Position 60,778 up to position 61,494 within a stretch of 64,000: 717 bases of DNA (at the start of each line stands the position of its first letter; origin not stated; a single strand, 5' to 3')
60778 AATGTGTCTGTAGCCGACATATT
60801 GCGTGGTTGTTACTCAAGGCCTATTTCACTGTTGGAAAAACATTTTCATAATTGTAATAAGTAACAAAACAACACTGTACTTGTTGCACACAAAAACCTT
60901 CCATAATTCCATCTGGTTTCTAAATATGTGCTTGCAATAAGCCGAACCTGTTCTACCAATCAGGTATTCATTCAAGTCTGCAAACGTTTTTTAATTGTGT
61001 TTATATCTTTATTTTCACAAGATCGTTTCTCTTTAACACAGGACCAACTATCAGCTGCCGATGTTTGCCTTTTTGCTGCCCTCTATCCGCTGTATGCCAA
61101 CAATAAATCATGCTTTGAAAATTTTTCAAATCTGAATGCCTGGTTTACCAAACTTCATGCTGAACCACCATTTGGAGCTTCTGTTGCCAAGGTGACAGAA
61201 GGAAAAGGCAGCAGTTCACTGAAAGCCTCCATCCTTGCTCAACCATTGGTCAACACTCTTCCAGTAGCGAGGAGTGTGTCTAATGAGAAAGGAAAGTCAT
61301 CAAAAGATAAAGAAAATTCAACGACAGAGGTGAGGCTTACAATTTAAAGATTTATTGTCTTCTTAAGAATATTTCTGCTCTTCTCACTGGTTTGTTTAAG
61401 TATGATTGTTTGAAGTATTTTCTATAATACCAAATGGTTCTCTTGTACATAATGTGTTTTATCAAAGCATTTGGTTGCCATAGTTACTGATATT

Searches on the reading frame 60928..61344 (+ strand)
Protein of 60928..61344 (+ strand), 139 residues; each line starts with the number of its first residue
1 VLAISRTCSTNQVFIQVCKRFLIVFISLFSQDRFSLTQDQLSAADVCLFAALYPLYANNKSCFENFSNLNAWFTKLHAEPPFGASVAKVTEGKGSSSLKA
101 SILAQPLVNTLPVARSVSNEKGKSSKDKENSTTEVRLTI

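Call 17: search_protein_families(library=pfam, proteins=[window:60928-61344:+], max_evalue=1)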
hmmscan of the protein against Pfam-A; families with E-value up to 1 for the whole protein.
window:60928-61344:+ (139 aa): 3 families
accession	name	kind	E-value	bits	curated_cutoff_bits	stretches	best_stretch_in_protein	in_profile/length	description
PF00043.30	GST_C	-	8e-05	23.3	20.7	1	36-80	48-93/93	Glutathione S-transferase, C-terminal domain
PF14497.11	GST_C_3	-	9.5e-05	23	21.6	1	17-80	30-95/104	Glutathione S-transferase, C-terminal domain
PF13410.11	GST_C_2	-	0.013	16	24.9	1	25-73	18-67/69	Glutathione S-transferase, C-terminal domain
